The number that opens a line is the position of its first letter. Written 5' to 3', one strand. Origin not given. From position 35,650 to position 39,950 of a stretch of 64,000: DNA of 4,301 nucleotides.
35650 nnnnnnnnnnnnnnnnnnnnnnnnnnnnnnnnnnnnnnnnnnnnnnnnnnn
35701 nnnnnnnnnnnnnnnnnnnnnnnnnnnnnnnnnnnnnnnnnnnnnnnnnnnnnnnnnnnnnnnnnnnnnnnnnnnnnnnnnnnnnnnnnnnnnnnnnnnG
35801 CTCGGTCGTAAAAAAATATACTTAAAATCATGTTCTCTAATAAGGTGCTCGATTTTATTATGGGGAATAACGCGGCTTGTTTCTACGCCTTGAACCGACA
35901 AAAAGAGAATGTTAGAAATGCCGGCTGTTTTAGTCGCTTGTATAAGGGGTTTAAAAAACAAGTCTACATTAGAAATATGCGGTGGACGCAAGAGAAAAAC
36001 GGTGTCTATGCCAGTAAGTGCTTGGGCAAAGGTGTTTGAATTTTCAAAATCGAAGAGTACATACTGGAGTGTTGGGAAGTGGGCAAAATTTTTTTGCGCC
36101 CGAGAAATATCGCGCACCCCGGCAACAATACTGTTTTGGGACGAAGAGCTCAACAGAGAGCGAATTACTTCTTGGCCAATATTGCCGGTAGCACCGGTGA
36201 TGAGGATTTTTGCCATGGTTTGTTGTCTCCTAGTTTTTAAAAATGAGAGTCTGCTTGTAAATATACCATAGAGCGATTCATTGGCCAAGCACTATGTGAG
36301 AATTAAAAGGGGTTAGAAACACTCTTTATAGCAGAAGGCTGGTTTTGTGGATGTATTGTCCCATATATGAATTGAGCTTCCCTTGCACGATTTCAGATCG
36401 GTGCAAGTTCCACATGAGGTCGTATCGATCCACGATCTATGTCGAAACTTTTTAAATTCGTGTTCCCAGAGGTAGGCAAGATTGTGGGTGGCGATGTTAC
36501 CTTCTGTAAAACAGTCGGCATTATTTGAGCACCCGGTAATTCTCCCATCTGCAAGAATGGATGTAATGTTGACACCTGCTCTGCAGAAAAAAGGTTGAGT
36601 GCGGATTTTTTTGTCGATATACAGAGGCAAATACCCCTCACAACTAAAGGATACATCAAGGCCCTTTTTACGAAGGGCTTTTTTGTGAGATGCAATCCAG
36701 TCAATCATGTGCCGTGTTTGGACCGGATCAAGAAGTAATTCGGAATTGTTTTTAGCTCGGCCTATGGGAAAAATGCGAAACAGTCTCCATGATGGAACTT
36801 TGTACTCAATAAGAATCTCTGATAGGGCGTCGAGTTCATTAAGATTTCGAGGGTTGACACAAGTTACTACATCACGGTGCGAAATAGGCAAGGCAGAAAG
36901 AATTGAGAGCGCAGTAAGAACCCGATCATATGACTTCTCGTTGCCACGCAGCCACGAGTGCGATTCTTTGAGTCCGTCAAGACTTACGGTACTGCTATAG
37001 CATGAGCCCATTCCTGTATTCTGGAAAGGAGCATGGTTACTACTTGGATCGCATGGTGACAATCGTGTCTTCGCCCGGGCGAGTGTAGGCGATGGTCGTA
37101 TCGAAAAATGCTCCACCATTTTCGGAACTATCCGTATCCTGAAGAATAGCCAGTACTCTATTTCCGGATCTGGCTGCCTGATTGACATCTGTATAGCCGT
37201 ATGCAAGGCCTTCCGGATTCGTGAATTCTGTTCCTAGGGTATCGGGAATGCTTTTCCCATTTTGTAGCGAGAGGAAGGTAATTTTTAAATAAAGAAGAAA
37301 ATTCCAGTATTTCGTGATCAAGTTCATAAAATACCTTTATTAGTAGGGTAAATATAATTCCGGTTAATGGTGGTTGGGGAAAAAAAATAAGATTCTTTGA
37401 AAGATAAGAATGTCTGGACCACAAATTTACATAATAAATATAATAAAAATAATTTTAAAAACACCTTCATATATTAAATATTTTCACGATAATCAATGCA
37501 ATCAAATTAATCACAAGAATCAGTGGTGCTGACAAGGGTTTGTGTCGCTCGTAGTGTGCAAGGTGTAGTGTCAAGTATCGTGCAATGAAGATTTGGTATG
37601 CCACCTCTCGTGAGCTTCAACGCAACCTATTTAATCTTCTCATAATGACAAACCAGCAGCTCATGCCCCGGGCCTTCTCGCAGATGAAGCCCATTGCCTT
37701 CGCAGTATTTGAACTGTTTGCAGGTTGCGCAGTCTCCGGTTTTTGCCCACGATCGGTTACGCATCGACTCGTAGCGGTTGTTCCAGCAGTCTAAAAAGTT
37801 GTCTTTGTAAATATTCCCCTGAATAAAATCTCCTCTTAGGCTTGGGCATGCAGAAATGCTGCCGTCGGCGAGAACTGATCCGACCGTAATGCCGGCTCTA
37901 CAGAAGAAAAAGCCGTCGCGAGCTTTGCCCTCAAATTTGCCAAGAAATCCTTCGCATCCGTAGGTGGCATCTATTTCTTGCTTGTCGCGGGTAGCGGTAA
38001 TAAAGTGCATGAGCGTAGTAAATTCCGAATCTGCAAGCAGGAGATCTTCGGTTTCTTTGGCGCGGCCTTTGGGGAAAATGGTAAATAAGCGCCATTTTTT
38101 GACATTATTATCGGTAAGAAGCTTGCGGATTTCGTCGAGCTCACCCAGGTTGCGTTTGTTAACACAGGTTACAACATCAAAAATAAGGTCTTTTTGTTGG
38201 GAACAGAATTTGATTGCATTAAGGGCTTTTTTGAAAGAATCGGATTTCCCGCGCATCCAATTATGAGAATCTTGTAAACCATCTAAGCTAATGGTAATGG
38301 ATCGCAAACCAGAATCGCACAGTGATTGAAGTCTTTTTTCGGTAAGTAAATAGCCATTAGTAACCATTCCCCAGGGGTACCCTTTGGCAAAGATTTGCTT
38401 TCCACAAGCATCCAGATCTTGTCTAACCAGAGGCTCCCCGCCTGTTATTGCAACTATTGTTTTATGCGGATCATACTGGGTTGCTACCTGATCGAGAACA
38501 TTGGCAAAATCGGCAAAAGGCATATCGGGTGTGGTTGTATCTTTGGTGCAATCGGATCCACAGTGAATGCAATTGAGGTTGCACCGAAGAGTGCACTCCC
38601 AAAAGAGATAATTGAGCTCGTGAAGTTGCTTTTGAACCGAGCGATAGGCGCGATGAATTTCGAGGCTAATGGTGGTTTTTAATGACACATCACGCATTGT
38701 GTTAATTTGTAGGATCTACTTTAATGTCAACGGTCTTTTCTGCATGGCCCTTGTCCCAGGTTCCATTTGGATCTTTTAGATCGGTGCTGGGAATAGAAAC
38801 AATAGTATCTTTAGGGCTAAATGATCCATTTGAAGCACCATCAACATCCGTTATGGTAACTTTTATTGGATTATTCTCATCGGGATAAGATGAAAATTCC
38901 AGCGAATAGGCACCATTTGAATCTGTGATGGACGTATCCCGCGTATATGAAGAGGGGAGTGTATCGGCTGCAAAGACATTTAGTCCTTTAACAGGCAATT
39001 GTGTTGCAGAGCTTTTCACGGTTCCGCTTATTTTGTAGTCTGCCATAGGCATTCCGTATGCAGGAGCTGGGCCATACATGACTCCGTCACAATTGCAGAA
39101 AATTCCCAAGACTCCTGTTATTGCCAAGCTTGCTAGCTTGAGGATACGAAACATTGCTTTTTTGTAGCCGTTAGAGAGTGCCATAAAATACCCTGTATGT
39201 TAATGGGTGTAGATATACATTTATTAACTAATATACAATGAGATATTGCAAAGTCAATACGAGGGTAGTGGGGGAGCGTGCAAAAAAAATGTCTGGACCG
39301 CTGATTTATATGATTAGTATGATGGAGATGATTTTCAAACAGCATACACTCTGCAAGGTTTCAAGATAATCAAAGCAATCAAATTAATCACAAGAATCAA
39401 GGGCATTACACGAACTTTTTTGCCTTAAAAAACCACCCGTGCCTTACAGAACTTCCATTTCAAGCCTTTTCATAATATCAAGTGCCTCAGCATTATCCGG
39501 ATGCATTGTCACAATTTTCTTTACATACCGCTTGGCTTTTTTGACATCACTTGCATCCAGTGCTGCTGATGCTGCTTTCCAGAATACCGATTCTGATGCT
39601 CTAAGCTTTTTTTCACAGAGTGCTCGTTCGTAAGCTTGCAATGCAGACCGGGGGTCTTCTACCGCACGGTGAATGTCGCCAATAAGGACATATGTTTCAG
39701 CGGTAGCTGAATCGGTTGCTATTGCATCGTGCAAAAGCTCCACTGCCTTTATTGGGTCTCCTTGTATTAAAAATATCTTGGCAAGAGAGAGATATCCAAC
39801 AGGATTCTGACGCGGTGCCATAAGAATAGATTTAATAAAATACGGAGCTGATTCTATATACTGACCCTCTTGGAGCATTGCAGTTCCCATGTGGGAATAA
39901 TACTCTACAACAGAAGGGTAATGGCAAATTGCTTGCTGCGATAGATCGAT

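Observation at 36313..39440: Two diverged tandem cassettes: small secreted protein + radical SAM/SPASM enzyme, second enzyme lacking its radical-SAM core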

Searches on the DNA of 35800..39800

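Call 38: search_rna_families(source=window, start=35800, end=39800, threshold=evalue, max_evalue=5)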
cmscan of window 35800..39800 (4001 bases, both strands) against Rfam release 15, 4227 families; matches with E-value up to 5: 3.
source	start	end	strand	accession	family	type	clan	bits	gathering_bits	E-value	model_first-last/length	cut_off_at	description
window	37463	37517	-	RF00270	SNORD61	Gene; snRNA; snoRNA; CD-box;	CL00067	23.6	43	3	1-72/72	no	Small nucleolar RNA SNORD61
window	36648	36683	+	RF02438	SpF51_sRNA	Gene; sRNA;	-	20.8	50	1.9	1-45/45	no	Streptococcus sRNA SpF51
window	36594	36690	+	RF02076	STnc100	Gene; sRNA;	-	15.5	47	3.8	1-206/206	no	Gammaproteobacterial sRNA STnc100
